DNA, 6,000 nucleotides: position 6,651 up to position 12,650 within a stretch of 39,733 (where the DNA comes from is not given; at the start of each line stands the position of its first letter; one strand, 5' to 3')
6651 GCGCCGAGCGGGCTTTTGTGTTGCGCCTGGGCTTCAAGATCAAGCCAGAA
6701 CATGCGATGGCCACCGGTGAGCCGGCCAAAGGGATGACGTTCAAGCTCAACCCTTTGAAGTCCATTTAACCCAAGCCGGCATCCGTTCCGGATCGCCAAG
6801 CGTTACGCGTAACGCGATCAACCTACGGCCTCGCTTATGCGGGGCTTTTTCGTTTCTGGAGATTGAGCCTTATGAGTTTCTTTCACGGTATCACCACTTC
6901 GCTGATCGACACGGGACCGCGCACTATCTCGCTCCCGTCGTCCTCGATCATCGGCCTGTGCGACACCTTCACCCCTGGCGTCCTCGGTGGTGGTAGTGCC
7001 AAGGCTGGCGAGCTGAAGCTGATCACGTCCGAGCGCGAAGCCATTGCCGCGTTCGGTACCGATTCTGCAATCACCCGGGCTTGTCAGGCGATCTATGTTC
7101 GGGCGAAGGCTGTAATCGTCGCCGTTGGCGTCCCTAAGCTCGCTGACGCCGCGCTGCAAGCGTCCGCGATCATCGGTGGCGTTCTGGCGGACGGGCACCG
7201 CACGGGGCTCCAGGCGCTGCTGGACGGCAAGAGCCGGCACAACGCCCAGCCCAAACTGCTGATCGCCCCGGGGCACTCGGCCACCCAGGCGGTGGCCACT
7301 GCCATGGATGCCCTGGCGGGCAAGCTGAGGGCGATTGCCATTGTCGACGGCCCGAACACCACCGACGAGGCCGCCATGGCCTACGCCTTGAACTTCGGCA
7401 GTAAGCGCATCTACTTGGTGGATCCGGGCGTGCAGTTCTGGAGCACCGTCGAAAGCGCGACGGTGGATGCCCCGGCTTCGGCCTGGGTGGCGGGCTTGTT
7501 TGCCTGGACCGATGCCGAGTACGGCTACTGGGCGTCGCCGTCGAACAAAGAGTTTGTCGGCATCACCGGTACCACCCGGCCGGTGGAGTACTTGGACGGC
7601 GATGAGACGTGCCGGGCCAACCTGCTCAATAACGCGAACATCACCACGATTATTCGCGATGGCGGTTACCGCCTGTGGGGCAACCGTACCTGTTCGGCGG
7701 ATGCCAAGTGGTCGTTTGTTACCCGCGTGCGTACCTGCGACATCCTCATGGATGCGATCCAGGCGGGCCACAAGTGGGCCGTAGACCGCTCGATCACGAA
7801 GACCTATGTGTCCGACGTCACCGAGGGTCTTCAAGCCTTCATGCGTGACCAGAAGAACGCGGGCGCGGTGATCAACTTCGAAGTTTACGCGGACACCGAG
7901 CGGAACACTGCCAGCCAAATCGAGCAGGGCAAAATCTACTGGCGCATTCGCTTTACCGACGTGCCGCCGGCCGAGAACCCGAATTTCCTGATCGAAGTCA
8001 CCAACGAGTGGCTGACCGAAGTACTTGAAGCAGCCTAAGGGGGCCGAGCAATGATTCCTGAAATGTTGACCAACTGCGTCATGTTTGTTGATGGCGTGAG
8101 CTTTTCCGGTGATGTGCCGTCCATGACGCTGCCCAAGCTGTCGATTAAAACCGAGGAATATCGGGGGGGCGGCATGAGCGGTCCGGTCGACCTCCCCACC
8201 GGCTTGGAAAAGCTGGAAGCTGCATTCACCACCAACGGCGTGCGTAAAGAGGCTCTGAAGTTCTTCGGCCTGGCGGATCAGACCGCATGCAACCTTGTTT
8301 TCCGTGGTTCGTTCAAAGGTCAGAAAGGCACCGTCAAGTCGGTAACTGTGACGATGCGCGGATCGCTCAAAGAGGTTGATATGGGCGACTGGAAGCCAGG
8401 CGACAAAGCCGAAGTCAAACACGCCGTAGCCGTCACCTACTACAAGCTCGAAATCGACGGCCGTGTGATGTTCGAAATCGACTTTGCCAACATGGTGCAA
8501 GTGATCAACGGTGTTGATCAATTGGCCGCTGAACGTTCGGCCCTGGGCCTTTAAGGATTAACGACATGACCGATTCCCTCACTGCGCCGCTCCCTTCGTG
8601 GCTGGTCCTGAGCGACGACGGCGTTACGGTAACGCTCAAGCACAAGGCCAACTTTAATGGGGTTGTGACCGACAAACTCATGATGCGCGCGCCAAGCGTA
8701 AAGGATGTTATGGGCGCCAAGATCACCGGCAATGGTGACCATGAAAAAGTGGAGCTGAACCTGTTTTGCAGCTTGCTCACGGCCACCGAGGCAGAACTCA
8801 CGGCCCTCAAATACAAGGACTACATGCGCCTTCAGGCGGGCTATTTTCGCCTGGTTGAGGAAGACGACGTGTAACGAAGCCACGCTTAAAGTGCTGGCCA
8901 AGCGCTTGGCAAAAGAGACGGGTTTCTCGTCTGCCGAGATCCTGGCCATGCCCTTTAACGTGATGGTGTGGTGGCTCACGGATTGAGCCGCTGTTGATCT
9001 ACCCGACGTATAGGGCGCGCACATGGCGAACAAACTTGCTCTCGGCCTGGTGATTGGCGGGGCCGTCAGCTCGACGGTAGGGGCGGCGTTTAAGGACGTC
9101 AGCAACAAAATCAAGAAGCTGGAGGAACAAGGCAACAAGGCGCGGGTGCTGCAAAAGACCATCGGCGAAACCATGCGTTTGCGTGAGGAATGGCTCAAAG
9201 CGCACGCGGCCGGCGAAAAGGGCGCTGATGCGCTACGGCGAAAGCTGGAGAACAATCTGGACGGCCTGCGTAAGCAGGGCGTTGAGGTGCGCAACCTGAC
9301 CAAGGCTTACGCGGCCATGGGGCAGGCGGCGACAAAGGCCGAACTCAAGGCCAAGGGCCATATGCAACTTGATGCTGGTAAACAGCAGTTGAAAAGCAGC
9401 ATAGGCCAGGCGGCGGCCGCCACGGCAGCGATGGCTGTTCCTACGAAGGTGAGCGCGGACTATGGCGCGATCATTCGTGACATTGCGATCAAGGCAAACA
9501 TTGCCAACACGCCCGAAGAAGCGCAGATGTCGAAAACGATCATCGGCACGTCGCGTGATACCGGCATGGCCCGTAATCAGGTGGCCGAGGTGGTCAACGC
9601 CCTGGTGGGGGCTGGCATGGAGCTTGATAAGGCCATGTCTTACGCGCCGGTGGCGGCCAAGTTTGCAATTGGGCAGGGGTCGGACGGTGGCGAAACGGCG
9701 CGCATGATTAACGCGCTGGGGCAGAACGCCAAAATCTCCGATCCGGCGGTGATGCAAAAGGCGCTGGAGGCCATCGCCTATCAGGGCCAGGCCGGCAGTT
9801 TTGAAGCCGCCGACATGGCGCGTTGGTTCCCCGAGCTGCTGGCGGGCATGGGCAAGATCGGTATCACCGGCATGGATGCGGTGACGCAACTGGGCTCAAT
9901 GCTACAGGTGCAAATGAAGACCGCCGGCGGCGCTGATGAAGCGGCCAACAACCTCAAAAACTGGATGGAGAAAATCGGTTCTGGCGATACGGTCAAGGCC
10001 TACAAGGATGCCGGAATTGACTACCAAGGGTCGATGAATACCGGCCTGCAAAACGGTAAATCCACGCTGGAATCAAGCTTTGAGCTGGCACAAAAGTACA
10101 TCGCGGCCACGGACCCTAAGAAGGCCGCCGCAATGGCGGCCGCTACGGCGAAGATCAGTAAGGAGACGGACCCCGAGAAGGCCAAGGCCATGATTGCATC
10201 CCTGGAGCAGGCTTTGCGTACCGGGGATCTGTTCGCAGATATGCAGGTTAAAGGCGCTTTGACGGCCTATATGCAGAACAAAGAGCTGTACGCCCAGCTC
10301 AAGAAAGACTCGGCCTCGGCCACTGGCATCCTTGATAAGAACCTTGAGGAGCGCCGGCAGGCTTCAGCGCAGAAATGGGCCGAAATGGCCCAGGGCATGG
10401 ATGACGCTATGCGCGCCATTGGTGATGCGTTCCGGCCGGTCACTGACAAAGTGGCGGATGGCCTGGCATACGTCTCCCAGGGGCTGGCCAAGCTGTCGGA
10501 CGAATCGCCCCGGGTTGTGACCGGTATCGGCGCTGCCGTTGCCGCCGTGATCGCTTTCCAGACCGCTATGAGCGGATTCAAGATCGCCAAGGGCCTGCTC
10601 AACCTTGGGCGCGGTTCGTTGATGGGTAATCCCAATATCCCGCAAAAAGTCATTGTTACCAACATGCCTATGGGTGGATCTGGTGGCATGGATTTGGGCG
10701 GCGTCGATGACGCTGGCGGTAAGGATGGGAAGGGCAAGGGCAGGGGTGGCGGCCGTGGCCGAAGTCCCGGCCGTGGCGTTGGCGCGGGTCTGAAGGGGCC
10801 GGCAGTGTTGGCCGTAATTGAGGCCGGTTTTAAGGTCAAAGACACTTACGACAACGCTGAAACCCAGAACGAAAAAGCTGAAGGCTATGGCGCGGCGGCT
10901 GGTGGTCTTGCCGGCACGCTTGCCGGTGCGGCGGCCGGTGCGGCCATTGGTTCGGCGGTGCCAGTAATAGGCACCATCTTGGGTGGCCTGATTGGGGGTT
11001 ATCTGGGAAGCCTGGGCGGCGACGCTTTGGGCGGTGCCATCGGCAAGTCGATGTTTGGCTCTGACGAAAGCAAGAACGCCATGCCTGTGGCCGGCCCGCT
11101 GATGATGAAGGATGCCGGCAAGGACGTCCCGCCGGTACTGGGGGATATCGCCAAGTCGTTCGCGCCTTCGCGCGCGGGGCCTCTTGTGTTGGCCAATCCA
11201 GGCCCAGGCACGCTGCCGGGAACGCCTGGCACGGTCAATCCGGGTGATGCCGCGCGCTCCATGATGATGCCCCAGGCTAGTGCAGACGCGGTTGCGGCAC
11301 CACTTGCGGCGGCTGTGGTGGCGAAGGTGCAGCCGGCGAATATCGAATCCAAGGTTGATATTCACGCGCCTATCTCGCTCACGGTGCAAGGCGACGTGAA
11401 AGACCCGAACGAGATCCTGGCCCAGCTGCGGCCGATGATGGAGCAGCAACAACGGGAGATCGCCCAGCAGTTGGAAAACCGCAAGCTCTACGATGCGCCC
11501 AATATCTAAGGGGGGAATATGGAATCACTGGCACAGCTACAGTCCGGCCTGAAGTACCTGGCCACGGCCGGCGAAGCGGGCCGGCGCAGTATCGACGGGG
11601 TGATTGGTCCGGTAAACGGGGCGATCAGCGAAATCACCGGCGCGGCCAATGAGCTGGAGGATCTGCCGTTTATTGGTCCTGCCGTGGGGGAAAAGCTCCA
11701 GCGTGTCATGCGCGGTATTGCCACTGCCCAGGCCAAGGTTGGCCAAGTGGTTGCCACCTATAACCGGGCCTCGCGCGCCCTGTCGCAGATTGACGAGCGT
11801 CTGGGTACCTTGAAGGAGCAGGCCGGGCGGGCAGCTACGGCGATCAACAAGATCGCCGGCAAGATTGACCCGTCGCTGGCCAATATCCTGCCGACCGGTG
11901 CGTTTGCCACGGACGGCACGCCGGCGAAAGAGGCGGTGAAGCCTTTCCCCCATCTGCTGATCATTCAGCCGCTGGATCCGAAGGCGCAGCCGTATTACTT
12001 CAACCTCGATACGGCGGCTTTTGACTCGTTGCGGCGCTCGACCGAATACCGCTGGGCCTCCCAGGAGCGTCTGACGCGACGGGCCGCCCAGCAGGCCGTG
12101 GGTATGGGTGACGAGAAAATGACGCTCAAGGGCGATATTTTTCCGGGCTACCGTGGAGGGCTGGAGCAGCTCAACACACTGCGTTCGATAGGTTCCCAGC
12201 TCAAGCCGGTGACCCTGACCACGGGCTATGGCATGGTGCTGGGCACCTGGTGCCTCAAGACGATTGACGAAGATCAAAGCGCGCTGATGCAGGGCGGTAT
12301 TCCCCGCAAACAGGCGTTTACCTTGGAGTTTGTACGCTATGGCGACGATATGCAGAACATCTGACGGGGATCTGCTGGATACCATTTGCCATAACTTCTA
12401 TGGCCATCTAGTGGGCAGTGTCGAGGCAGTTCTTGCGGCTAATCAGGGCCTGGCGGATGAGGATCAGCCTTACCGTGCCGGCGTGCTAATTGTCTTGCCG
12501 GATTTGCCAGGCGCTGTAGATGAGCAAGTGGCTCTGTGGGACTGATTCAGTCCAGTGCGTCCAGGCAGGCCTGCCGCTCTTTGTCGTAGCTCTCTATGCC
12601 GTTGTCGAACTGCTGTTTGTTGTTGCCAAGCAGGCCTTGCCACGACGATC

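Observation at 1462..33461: Thirteen copies of the palindrome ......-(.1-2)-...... scattered around the genome, independent of reading frame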

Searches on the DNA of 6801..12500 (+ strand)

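Call 16: search_dna_similar(query=window:6801-12500:+, collection=phages, mode=distant, max_rows=25)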
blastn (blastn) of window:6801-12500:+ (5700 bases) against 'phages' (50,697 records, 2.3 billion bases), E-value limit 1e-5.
Records with a match: 39; places in all: 39; records where one place covers at least 80% of the query: 0.
Best place of each record, by identity: 80-90% 2; 60-80% 37.
By first word of the organism name: Xanthomonas 10; Escherichia 9; Pseudomonas 6; Burkholderia 3; Vibrio 3; Enterobacter 2; Ralstonia 2; Phage 1; Bacteriophage 1; Salmonella 1; and 1 more.
By host as written in the record: Xanthomonas campestris pv. campestris GBBC 1419 8; Escherichia coli 5; - 4; Enterobacter sp. CT7 2; Ralstonia solanacearum 2; Escherichia coli O78 2; Pseudomonas aeruginosa UVA4 2; Burkholderia cenocepacia 2; and 12 more.
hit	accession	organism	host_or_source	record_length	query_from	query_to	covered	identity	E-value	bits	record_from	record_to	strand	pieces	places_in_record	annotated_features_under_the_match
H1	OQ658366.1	Pseudomonas phage sp.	Pseudomonas aeruginosa PACL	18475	38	5690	47%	69.6%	0e+0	1123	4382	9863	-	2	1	tail protein (x3) | hypothetical protein (x2) | XRE family transcriptional regulator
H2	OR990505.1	Burkholderia phage vB_HM795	Burkholderia pseudomallei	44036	306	5685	39%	70.5%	1e-167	962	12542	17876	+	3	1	putative minor tail protein | major tail sheath protein | putative tail protein | major tail tube protein | putative tail fiber assembly chaperone protein | and 1 other names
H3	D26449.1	Phage PS17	-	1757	399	1757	24%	74.2%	0e+0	856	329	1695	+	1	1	FI: tail sheath protein | FII: tail tube protein | FII: Met cleaved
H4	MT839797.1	Bacteriophage sp.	human fecal samples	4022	28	925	16%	73.7%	5e-153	549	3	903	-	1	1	record has no annotation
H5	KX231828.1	Enterobacter phage Arya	Enterobacter sp. CT7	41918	539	1031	9%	66.1%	1e-22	116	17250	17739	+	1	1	putative tail sheath protein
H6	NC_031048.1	Enterobacter phage Arya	Enterobacter sp. CT7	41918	539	1031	9%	66.1%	1e-22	116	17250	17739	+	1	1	putative tail sheath protein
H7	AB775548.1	Pseudomonas phage PPpW-3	-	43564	539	1001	8%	66.0%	3e-22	114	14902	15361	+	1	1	putative tail sheath protein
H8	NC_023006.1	Pseudomonas phage PPpW-3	-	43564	539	1001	8%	66.0%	3e-22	114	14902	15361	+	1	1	putative tail sheath protein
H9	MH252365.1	Ralstonia phage phiRSP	Ralstonia solanacearum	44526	546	995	8%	65.2%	8e-11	78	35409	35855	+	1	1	putative tail sheath protein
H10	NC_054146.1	Ralstonia phage phiRSP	Ralstonia solanacearum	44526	546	995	8%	65.2%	8e-11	78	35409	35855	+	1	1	putative tail sheath protein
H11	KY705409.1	Escherichia phage vB_EcoM_ECOO78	Escherichia coli O78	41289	546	988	8%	65.2%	2e-12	83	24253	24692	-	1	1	tail protein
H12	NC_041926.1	Escherichia phage vB_EcoM_ECOO78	Escherichia coli O78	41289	546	988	8%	65.2%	2e-12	83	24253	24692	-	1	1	tail protein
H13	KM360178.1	Escherichia phage vB_EcoM-ep3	Escherichia coli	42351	546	988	8%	65.0%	2e-11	79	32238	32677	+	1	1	tail protein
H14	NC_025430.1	Escherichia phage vB_EcoM-ep3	Escherichia coli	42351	546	988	8%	65.0%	2e-11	79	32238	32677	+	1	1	tail protein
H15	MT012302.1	Salmonella phage PT1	Salmonella enterica serovar Cerro 87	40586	546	988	8%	65.0%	7e-12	82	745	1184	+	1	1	tail sheath monomer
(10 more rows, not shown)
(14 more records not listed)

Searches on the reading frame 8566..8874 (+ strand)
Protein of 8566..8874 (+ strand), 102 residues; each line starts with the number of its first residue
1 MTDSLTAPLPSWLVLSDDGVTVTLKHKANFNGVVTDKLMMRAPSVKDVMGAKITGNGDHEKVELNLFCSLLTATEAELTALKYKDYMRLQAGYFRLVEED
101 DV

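Call 103: search_protein_families(library=phrogs, proteins=[window:8566-8874:+], max_evalue=0.001)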
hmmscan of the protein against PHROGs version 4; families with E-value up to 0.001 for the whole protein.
window:8566-8874:+ (102 aa): 1 family
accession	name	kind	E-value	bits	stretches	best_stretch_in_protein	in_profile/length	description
phrog_166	-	tail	2.1e-13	51.6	1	9-100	5-97/201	tail protein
